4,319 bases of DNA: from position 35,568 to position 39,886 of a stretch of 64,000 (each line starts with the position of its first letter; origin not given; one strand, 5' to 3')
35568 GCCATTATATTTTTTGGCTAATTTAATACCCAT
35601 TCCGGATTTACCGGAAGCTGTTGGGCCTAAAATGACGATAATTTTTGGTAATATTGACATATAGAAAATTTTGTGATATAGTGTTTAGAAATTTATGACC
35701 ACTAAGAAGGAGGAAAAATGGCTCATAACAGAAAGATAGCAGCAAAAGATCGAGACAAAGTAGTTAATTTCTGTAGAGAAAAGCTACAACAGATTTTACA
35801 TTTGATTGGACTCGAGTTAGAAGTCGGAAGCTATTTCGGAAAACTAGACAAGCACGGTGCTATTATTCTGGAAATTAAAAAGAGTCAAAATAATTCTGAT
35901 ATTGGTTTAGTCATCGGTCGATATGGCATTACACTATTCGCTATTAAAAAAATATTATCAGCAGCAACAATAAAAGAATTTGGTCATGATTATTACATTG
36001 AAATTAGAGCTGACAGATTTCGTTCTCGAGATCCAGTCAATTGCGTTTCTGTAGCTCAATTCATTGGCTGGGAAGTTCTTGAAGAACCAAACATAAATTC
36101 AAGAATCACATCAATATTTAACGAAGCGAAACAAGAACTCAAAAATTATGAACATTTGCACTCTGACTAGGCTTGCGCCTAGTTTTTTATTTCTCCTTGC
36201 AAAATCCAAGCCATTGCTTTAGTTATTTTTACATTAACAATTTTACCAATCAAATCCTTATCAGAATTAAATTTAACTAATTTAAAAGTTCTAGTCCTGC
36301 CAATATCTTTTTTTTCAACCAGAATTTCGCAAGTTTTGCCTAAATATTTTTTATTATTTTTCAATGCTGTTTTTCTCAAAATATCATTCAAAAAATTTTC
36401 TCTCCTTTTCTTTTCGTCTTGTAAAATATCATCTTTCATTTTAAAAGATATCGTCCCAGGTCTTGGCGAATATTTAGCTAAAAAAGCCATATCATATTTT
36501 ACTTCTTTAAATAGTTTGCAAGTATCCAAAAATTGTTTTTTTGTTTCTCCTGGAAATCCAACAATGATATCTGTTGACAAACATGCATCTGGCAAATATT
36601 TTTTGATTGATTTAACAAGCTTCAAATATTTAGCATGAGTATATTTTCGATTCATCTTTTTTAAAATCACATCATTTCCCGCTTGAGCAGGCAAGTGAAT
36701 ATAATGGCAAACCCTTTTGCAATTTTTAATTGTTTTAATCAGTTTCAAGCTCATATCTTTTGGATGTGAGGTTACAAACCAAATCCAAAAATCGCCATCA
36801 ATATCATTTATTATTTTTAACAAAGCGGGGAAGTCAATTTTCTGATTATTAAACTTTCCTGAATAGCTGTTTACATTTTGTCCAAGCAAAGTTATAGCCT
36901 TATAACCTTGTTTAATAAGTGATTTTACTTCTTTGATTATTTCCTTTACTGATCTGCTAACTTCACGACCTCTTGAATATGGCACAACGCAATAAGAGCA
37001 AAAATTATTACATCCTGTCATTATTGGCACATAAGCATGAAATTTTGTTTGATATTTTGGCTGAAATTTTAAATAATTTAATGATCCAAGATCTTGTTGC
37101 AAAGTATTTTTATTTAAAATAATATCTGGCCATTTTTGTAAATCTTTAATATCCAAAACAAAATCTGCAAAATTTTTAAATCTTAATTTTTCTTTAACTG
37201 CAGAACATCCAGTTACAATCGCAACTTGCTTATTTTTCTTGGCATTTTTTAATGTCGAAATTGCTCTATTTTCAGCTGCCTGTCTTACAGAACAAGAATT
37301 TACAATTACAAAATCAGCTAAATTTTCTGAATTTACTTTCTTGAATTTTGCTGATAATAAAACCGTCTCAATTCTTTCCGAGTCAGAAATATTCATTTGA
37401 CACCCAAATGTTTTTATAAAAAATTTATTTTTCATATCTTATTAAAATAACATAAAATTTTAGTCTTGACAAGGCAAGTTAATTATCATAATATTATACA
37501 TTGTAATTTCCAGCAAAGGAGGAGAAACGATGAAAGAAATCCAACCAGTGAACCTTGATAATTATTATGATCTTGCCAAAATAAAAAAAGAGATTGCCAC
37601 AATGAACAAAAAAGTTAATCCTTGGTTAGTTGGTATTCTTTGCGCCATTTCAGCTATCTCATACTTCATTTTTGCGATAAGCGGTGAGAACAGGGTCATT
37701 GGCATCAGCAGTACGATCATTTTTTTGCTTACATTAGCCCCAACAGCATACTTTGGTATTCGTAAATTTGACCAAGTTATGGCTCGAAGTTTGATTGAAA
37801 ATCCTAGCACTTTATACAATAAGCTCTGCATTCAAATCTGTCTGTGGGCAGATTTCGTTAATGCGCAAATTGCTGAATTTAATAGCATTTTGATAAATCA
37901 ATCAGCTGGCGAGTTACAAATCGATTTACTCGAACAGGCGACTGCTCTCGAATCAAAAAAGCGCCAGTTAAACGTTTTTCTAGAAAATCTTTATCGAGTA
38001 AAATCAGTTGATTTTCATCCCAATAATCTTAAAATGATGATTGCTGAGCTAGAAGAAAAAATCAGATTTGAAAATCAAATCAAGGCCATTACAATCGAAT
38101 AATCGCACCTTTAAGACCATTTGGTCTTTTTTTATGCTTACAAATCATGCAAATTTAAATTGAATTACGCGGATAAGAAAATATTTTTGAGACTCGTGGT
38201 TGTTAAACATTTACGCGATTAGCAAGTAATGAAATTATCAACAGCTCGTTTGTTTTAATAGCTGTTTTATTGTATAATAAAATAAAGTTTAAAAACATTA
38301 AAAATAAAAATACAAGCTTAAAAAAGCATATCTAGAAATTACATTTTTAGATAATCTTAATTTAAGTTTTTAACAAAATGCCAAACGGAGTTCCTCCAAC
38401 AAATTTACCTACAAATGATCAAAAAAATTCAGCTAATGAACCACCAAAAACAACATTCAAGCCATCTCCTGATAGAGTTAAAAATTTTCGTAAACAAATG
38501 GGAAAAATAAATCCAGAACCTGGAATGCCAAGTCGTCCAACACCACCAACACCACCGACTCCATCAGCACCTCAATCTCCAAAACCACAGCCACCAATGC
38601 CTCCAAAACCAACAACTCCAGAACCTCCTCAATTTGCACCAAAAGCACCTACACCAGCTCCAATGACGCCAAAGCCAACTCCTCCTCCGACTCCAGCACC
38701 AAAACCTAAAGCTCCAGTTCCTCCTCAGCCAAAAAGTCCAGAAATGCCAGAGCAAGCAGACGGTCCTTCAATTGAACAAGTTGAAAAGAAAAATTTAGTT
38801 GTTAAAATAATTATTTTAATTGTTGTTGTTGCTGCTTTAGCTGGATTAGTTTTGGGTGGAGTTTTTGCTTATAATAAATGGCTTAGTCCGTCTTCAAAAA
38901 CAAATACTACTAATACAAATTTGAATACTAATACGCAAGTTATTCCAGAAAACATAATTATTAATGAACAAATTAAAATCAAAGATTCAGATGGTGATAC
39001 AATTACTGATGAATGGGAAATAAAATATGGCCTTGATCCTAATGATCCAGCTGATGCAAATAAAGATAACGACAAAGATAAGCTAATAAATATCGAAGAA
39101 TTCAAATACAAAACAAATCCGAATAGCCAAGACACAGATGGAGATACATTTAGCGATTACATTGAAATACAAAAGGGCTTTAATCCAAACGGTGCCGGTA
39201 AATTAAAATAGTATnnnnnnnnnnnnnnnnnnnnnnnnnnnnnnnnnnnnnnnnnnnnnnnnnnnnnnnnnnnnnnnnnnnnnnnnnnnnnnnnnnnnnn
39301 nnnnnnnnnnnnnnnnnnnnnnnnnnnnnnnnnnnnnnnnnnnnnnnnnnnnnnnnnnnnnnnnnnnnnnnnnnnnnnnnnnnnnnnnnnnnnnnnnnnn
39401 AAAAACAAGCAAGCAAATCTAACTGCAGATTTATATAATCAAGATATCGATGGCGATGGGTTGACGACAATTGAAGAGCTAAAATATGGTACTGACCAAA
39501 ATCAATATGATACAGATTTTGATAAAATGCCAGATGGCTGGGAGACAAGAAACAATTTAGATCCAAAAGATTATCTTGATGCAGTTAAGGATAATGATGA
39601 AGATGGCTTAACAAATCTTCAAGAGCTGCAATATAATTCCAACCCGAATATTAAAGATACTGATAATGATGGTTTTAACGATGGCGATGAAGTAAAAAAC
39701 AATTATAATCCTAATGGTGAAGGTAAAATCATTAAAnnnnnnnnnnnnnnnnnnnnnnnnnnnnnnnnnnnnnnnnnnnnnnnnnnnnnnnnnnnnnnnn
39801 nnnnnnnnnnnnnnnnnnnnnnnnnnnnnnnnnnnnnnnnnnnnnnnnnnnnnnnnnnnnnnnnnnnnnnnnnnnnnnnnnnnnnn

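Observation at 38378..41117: Secreted FG-GAP beta-propeller / staphylococcal-nuclease fusion next to two thrombospondin-type-3 Ca-repeat membrane proteins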

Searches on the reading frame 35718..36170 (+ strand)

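Call 3: search_protein_families(library=pfam, proteins=[window:35718-36170:+], max_evalue=0.1)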
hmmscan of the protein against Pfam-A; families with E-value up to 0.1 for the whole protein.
window:35718-36170:+ (150 aa): 1 family
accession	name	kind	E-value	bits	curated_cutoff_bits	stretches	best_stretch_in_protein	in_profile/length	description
PF13083.13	KH_KhpA-B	-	3.4e-05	24.1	32.1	1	58-96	36-73/73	KhpA/KhpB, KH domain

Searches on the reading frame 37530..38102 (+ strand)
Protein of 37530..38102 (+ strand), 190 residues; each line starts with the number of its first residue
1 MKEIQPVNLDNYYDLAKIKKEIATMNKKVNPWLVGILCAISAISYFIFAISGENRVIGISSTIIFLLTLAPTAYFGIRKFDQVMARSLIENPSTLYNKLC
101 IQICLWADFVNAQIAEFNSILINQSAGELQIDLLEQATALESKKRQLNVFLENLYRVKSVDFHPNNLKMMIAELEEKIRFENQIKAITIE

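Call 3: search_protein_families(library=pfam, proteins=[window:37530-38102:+], max_evalue=0.1)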
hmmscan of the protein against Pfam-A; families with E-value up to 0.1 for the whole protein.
window:37530-38102:+ (190 aa): 0 families

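Call 4: search_protein_families(library=ncbifam, proteins=[window:37530-38102:+], max_evalue=0.1)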
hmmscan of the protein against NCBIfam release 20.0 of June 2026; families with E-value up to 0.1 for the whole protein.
window:37530-38102:+ (190 aa): 1 family
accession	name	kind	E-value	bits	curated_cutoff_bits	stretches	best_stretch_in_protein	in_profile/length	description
NF005101.0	PRK06539.1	equivalog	0.039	11.9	988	1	66-149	406-490/822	ribonucleoside-diphosphate reductase subunit alpha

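Call 57: search_protein_families(library=padloc, proteins=[window:37530-38102:+], max_evalue=0.01)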
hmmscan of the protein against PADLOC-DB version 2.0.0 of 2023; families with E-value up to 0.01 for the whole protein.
window:37530-38102:+ (190 aa): 0 families

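Call 58: search_protein_families(library=phrogs, proteins=[window:37530-38102:+], max_evalue=0.01)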
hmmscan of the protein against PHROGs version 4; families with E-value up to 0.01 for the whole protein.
window:37530-38102:+ (190 aa): 0 families

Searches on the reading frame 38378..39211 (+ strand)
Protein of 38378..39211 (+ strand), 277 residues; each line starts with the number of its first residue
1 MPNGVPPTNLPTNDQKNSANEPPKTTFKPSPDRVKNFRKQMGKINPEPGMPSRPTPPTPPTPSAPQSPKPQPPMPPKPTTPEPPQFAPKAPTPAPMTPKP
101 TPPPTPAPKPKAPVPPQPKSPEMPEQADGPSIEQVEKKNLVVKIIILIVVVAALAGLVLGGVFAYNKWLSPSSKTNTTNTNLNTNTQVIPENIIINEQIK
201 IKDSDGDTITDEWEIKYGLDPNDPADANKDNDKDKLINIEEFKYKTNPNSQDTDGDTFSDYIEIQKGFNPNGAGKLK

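Call 3: search_protein_families(library=pfam, proteins=[window:38378-39211:+], max_evalue=0.1)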
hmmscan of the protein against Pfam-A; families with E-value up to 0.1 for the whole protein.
window:38378-39211:+ (277 aa): 4 families
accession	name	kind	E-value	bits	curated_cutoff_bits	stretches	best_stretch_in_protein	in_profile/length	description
PF18884.5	TSP3_bac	-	5.7e-06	26.5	25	1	203-224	1-22/22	Bacterial TSP3 repeat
PF03495.19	Binary_toxB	-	6.7e-06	26.6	25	1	203-265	2-61/78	Clostridial binary toxin B/anthrax toxin PA Ca-binding domain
PF07790.16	Pilin_N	-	0.028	15.7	25.2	1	141-212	6-67/78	Archaeal Type IV pilin, N-terminal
PF22852.1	SoxE_N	-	0.049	13.9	27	0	141-180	11-43/48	Sulfocyanin, N-terminal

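Call 4: search_protein_families(library=ncbifam, proteins=[window:38378-39211:+], max_evalue=0.1)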
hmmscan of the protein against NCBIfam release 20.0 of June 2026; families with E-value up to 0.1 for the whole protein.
window:38378-39211:+ (277 aa): 4 families
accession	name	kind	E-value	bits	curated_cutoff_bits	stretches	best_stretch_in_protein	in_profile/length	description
NF047639.1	throspo3_MtsD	equivalog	2.1e-07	29.5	800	1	195-254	474-533/651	cell-cell cohesion protein MtsD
NF042425.1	Amuc_1099_fam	equivalog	2e-05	24.3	50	1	206-251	105-150/321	Amuc_1099 family pilus-like system protein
NF033765.2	gliding_CglD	equivalog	3.3e-05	21.9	400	1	215-267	64-122/1124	adventurous gliding motility lipoprotein CglD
NF041762.1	diheme_GEGP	equivalog_domain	0.098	11.8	300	0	197-229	90-122/359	GEGP motif-containing diheme protein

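Call 57: search_protein_families(library=padloc, proteins=[window:38378-39211:+], max_evalue=0.01)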
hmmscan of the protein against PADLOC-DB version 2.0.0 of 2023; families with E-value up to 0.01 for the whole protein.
window:38378-39211:+ (277 aa): 1 family
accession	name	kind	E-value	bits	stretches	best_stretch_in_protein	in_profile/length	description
PDLC04039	PD-T4-6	-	3.9e-05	20.8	1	38-197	289-439/458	-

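Call 58: search_protein_families(library=phrogs, proteins=[window:38378-39211:+], max_evalue=0.01)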
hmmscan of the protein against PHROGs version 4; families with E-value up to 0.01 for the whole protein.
window:38378-39211:+ (277 aa): 0 families

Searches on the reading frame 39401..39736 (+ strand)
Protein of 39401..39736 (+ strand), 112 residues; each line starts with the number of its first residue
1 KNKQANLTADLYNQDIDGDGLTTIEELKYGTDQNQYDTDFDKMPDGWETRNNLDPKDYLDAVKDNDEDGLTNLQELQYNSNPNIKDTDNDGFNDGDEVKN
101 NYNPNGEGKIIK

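Call 41: search_solved_structures(query=window:39401-39736:+, max_evalue=1, show_alignments=2)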
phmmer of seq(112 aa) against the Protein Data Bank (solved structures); distinct sequences matched with E-value up to 1: 2.
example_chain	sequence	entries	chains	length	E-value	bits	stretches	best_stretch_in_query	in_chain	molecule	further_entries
7c7r_B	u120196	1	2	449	0.0052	20.5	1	61-101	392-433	Biofilm-associated surface protein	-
7c7u_A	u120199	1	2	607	0.0064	20.2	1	61-101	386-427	Biofilm-associated surface protein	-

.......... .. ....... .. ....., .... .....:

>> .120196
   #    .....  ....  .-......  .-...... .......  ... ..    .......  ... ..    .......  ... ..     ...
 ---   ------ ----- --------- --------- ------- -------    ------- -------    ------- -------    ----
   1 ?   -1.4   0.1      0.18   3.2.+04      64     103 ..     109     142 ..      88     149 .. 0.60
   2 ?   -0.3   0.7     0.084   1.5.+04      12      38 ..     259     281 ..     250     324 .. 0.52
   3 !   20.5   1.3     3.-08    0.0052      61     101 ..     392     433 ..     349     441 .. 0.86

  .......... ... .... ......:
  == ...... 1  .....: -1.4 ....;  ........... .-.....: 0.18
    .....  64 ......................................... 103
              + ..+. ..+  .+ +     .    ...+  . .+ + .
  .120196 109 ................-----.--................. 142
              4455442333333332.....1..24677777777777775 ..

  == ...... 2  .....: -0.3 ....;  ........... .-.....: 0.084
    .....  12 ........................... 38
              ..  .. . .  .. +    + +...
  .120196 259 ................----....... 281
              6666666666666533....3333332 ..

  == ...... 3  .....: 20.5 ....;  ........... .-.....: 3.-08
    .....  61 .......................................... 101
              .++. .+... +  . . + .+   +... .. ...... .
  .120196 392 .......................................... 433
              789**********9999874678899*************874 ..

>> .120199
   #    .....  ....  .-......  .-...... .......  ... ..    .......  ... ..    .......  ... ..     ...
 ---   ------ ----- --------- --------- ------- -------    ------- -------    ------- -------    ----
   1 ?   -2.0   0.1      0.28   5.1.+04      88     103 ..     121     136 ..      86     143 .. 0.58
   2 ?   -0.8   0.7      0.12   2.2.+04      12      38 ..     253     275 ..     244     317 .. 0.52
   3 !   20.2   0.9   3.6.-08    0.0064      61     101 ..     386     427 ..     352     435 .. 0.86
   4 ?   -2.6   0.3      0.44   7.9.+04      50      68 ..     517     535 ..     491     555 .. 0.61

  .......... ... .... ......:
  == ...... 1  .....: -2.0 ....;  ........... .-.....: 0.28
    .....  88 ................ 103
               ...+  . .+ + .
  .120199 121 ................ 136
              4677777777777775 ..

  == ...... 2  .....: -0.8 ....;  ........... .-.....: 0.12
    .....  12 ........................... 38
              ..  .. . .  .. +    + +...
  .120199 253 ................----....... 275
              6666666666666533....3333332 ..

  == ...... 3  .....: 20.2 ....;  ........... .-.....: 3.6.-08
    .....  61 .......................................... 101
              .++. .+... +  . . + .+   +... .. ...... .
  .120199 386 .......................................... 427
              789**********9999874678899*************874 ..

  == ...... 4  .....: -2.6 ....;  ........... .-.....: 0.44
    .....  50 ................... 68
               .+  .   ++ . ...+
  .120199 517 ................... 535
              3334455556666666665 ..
